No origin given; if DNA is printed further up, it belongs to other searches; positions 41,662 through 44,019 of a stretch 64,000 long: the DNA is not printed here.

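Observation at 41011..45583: Cai-like betaine-CoA operon that uses an ADP-forming (CoA-binding + ATP-grasp) ligase instead of CaiB/CaiC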

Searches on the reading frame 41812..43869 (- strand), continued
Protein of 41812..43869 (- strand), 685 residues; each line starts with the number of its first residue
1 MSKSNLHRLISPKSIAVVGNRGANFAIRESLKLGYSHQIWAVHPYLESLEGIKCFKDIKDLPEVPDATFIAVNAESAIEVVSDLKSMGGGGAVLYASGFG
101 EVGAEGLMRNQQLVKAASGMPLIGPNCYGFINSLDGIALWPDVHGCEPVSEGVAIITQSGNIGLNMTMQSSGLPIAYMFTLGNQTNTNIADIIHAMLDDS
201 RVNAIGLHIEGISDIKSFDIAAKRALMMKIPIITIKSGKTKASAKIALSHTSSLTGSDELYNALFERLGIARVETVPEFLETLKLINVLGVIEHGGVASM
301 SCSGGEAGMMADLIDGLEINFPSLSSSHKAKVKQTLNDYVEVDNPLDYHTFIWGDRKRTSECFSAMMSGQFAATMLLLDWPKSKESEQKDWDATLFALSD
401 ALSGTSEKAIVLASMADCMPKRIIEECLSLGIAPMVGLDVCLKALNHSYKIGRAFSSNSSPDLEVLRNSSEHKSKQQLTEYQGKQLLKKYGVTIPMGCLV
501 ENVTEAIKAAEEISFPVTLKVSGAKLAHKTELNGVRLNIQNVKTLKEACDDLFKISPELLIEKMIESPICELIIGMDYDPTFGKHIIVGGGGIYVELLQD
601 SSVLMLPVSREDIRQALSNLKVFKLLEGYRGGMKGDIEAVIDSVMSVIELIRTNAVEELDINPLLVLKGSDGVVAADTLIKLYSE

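Call 64: search_dna_similar(query=L083:7001-9016:+, collection=plasmids, mode=protein, max_rows=45, max_evalue=1e-100)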
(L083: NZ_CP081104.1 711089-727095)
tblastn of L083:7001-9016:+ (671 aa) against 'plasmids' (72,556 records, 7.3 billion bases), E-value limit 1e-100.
Records with a match: 159; places in all: 159; records where one place covers at least 80% of the query: 159.
Best place of each record, by identity: >=99% 1; 80-90% 2; 60-80% 2; <60% 154.
By first word of the organism name: Rhizobium 130; Sinorhizobium 7; Ruegeria 5; Alloyangia 2; Thioclava 2; Neorhizobium 2; Sulfitobacter 1; Paracoccus 1; Palleronia 1; Shinella 1; and 7 more.
By predicted mobility (MOB-suite, as given by PLSDB): non-mobilizable 117; conjugative 34; mobilizable 8.
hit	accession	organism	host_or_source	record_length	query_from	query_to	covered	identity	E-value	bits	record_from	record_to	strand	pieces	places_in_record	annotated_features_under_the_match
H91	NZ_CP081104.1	Ruegeria conchae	-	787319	1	671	100%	100.0%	0e+0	1358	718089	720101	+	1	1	acetate--CoA ligase family protein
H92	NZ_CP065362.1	Ruegeria sp. SCSIO 43209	Galaxea fascicularis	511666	1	671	100%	82.3%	0e+0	1124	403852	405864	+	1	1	acetate--CoA ligase family protein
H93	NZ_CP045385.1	Ruegeria sp. THAF33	pure culture,Surface of a polyethylene ...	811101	1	671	100%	80.5%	0e+0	1083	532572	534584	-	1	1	acetate--CoA ligase family protein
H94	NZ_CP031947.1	Ruegeria sp. AD91A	-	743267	1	671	100%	78.8%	0e+0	1063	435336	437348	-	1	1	acetate--CoA ligase family protein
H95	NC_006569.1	Ruegeria pomeroyi DSS-3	-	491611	1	669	100%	73.2%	0e+0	948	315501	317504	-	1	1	acetate--CoA ligase family protein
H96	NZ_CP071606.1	Rhizobium binae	lentil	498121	2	668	99%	52.9%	0e+0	610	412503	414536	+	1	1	acetate--CoA ligase family protein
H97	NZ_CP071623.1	Rhizobium bangladeshense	lentil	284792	2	668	99%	52.5%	0e+0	608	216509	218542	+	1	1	acetate--CoA ligase family protein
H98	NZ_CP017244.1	Rhizobium etli 8C-3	Phaseolus vulgaris,cell culture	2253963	3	670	100%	52.4%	0e+0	647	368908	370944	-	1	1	record has no annotation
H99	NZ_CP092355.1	Rhizobium sp. C104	Cell culture,nodule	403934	2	668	99%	52.5%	0e+0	620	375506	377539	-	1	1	acetate--CoA ligase family protein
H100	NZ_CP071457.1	Rhizobium lentis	lentil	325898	2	668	99%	52.5%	0e+0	615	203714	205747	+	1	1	acetate--CoA ligase family protein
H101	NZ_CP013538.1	Rhizobium phaseoli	Phaseolus vulgaris,Whole ...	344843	2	668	99%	52.5%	0e+0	609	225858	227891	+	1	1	acetate--CoA ligase family protein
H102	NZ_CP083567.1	Sulfitobacter sp. W027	-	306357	3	670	100%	52.2%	0e+0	661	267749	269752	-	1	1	acetate--CoA ligase family protein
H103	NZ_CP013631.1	Rhizobium sp. N324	Phaseolus vulgaris,Whole ...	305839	2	668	99%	52.2%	0e+0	615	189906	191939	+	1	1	acetate--CoA ligase family protein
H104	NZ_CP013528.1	Rhizobium phaseoli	Phaseolus vulgaris,Whole ...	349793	2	668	99%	52.2%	5e-179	572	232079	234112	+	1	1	acetate--CoA ligase family protein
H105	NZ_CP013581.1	Rhizobium phaseoli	-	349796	2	668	99%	52.2%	5e-179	572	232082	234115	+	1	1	acetate--CoA ligase family protein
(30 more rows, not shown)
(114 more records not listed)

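Call 65: search_solved_structures(query=window:41812-43869:-, max_evalue=1e-60, show_alignments=1)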
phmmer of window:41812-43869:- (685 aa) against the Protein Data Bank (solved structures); distinct sequences matched with E-value up to 1e-60: 3.
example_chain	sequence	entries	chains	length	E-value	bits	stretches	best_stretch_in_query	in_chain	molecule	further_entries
7cm9_A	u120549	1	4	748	5.4e-73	249.8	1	2-680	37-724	DMSP lyase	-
8wzu_A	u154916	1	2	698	1.1e-67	232.2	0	9-347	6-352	4-hydroxybutyrate--CoA ligase [ADP-forming]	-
9y43_A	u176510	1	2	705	4.1e-64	220.4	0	5-318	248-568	3-hydroxypropionate--CoA ligase [ADP-forming]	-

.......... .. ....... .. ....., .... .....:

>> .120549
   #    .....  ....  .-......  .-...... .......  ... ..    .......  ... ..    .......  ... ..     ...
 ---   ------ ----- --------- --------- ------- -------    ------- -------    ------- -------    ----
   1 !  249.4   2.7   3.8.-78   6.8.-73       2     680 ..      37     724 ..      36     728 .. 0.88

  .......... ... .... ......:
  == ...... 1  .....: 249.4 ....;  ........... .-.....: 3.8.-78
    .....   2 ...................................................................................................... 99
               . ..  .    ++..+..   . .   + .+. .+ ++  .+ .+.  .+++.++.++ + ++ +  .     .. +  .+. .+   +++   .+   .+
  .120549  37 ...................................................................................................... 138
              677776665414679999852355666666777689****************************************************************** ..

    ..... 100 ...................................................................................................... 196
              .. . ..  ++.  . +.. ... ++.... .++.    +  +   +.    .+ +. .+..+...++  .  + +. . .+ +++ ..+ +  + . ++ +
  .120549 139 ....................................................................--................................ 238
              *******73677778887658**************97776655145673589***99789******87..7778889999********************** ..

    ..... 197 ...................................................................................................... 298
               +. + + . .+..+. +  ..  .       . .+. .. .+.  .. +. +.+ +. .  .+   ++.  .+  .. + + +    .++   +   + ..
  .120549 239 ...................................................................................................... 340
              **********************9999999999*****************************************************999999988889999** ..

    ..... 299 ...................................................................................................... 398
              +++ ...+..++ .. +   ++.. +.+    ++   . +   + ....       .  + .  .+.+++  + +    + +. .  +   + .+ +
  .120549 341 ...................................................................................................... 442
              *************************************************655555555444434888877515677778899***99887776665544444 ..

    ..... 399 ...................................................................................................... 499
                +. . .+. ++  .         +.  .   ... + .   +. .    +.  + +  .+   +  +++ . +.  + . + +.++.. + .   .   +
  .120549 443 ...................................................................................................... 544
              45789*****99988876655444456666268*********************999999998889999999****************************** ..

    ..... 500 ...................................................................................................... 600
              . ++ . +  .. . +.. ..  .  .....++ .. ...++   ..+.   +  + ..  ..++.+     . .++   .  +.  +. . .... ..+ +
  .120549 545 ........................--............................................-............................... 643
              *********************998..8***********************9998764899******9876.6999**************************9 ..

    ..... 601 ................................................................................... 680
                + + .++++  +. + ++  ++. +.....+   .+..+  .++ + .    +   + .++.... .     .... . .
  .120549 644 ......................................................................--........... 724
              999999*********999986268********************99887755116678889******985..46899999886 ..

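Call 76: find_homologous_proteins(query=L002:8001-10055:+)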
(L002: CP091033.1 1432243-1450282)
Query L002:8001-10055:+ (684 aa): 7990 proteins with E <= 0.001 among 8000 candidates; the best 120 are listed.
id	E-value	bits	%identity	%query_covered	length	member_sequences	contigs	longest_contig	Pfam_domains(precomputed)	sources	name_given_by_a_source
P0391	0.0e+0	1482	100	100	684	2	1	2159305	PF13607.12,PF13549.12,PF13380.13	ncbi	ncbi:acetate--CoA ligase family protein (plasmid) [Sinorhizobium sp. B11]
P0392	0.0e+0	1456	99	100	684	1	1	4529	PF13607.12,PF13549.12,PF13380.13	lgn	-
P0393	0.0e+0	1455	98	100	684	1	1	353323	PF13607.12,PF13549.12,PF13380.13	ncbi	-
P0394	0.0e+0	1454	98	100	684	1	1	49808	PF13607.12,PF13549.12,PF13380.13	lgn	-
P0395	0.0e+0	1451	98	100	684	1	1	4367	PF13607.12,PF13549.12,PF13380.13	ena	-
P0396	0.0e+0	1445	98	100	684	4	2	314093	PF13607.12,PF13549.12,PF13380.13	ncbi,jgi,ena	-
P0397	0.0e+0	1439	97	100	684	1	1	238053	PF13607.12,PF13549.12,PF13380.13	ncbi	-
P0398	0.0e+0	1438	97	100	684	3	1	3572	PF13607.12,PF13549.12,PF13380.13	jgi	-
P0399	0.0e+0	1437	97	100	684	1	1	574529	PF13607.12,PF13549.12,PF13380.13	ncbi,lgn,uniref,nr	ncbi:acetate--CoA ligase family protein [Rhizobium sp. BK379]|uniref:acetate--CoA ligase family prot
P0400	0.0e+0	1435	97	100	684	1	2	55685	PF13607.12,PF13549.12,PF13380.13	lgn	-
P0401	0.0e+0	1434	97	100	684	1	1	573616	PF13607.12,PF13549.12,PF13380.13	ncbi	-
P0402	0.0e+0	1431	97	100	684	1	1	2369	PF13607.12,PF13549.12,PF13380.13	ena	-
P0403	0.0e+0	1426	97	100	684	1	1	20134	PF13607.12,PF13549.12,PF13380.13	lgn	-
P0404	0.0e+0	1426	96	100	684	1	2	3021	PF13607.12,PF13549.12,PF13380.13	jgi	-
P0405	0.0e+0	1425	96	100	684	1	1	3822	PF13607.12,PF13549.12,PF13380.13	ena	-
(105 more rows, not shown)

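Call 77: get_annotated_region(hit=H21, flank=8000)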
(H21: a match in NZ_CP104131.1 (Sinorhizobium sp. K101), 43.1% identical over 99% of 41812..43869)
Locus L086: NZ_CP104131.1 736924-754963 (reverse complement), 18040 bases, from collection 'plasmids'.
description: Sinorhizobium sp. K101 plasmid pK101a, complete sequence
organism: Sinorhizobium sp. K101 (NCBI taxid 2976820)
taxonomy: Bacteria; Pseudomonadota; Alphaproteobacteria; Hyphomicrobiales; Rhizobiaceae; Sinorhizobium; Sinorhizobium sp. K101
host: -; source: Phaseolus vulgaris,cell culture,Phaseolus vulgaris nodule,nodule from plant grown in inoculum free soil; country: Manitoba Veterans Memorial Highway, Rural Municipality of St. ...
typing (MOB-suite, as given by PLSDB): non-mobilizable
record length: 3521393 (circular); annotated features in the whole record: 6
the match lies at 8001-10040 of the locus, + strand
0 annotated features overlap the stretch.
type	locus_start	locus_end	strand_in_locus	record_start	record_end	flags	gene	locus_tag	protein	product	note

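Call 85: search_protein_families(library=pfam, proteins=[L004:14807-15841:-, L004:15926-16978:-, L004:16975-17592:-, L004:17608-18597:-, L004:12966-13286:+, L004:13371-14018:+, L067:7874-8788:+, L022:7953-8753:+], max_evalue=0.000001)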
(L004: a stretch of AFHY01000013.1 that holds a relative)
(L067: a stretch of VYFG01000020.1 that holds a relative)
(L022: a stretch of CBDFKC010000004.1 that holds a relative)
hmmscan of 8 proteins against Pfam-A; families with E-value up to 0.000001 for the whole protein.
L004:14807-15841:- (344 aa): 1 family
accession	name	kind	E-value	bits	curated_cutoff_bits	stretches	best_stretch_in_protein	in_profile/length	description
PF00005.33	ABC_tran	-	7.2e-34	117.8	25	1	43-191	1-136/137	ABC transporter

L004:15926-16978:- (350 aa): 1 family
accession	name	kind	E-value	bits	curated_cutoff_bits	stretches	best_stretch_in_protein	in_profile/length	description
PF13177.12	DNA_pol3_delta2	-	9.2e-35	120.4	27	1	7-179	3-159/161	DNA polymerase III, delta subunit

L004:16975-17592:- (205 aa): 1 family
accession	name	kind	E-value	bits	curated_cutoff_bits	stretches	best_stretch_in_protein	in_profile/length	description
PF02223.23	Thymidylate_kin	-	3.3e-50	170.8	27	1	9-198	1-185/185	Thymidylate kinase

L004:17608-18597:- (329 aa): 1 family
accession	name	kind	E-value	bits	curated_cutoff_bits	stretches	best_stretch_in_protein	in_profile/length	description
PF02618.21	YceG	-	1.4e-80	271.2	32.4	1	43-324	2-275/275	YceG-like family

L004:12966-13286:+ (106 aa): 0 families

L004:13371-14018:+ (215 aa): 2 families
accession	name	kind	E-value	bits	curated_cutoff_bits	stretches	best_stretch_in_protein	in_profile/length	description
PF00034.26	Cytochrom_C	-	1.4e-21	78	21.3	2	127-214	6-89/90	Cytochrome c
PF13442.11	Cytochrome_CBB3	-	1.1e-09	39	27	0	33-97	11-67/68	Cytochrome C oxidase, cbb3-type, subunit III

L067:7874-8788:+ (304 aa): 5 families
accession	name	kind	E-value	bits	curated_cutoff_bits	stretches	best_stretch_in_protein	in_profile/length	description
PF13561.12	adh_short_C2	-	6.7e-57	193.2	27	1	56-294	6-233/236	Enoyl-(Acyl carrier protein) reductase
PF00106.31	adh_short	-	9.6e-54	182.3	26.6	1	48-240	2-193/195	short chain dehydrogenase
PF23441.1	SDR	-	3.8e-08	33.5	27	1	43-294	4-253/258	SDR-like rossmann domain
PF01370.27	Epimerase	-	2.2e-07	31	20.9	1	49-284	1-231/240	NAD dependent epimerase/dehydratase family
PF08659.16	KR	-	9.8e-07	29.3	22.6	0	49-201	3-155/180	KR domain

L022:7953-8753:+ (266 aa): 4 families
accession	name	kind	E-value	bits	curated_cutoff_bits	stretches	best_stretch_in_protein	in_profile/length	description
PF13561.12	adh_short_C2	-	5.6e-53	180.4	27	1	17-256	5-233/236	Enoyl-(Acyl carrier protein) reductase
PF00106.31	adh_short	-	2.1e-49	168.1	26.6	1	11-197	3-189/195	short chain dehydrogenase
PF23441.1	SDR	-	7.4e-11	42.4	27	1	6-257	5-254/258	SDR-like rossmann domain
PF08659.16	KR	-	3.5e-08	34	22.6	1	11-164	3-156/180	KR domain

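Call 86: get_annotated_region(hit=H71, flank=5000)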
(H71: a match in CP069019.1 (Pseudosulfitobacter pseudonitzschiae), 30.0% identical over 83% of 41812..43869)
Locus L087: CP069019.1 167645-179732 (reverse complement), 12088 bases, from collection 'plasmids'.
description: Pseudosulfitobacter pseudonitzschiae strain SM26-46 plasmid P1, complete sequence
organism: Pseudosulfitobacter pseudonitzschiae (NCBI taxid 1402135)
taxonomy: Bacteria; Pseudomonadota; Alphaproteobacteria; Rhodobacterales; Roseobacteraceae; Pseudosulfitobacter; Pseudosulfitobacter pseudonitzschiae
host: -; source: Skeletonema menzelii,The surface seawater at the Pearl River Estuary; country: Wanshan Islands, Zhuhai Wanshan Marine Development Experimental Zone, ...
typing (MOB-suite, as given by PLSDB): conjugative; relaxase MOBP; mating-pair formation MPF_T
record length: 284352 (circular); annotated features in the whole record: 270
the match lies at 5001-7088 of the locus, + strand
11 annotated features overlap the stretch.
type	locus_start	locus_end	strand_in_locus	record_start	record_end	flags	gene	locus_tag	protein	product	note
CDS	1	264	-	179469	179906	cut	-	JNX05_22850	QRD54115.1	dehydratase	-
CDS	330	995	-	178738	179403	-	-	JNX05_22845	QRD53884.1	acetate--CoA ligase family protein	-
CDS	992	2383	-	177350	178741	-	-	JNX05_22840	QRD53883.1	CoA-binding protein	-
CDS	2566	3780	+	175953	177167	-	-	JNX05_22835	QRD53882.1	CoA transferase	-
CDS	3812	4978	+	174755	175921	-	-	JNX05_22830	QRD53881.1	acyl-CoA/acyl-ACP dehydrogenase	-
CDS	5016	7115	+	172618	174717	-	-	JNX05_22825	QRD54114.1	acetate--CoA ligase family protein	-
CDS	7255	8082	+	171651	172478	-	-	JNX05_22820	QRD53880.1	helix-turn-helix domain-containing protein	-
CDS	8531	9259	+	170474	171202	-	-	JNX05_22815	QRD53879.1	UTRA domain-containing protein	-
CDS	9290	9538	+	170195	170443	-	-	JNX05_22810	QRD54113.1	acyl-CoA/acyl-ACP dehydrogenase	-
CDS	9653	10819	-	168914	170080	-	-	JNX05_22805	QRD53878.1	acyl-CoA dehydrogenase family protein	-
CDS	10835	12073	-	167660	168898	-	-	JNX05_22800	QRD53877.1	thiolase family protein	-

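Call 87: get_annotated_region(hit=H102, flank=6000)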
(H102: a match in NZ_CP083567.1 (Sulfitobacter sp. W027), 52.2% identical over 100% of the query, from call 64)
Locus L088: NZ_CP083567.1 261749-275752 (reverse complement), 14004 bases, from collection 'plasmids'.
description: Sulfitobacter sp. W027 plasmid unnamed3, complete sequence
organism: Sulfitobacter sp. W027 (NCBI taxid 2867025)
taxonomy: Bacteria; Pseudomonadota; Alphaproteobacteria; Rhodobacterales; Roseobacteraceae; Sulfitobacter; Sulfitobacter sp. W027
host: -; source: -; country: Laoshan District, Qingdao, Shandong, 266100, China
typing (MOB-suite, as given by PLSDB): non-mobilizable
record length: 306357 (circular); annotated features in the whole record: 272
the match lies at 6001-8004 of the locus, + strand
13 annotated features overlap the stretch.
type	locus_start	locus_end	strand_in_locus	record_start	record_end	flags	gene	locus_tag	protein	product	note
CDS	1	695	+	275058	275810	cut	-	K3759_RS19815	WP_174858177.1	ABC transporter permease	-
CDS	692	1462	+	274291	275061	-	-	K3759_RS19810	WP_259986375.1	ABC transporter permease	-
CDS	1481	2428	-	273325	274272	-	-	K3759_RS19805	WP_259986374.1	GlxA family transcriptional regulator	-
CDS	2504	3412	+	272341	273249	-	-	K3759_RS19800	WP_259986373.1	3-keto-5-aminohexanoate cleavage protein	-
CDS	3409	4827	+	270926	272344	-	-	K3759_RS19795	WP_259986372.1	carnitine 3-dehydrogenase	-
CDS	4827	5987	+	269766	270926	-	-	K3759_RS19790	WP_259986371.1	acyl-CoA dehydrogenase family protein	-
CDS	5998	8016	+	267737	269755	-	-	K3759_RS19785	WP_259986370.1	acetate--CoA ligase family protein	-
CDS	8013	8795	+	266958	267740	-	-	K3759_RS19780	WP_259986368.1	carnitinyl-CoA dehydratase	-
CDS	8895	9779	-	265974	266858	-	-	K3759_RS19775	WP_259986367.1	LysR substrate-binding domain-containing protein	GO:0006355 - regulation of DNA-templated transcription [Evidence IEA]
CDS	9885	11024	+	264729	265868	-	-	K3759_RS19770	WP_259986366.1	TauD/TfdA family dioxygenase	-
CDS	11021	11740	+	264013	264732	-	-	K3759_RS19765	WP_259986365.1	class II aldolase/adducin family protein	-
CDS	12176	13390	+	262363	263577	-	-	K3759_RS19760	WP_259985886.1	IS256 family transposase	-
CDS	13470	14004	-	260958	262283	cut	guaD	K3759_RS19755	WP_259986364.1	guanine deaminase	GO:0006147 - guanine catabolic process [Evidence IEA]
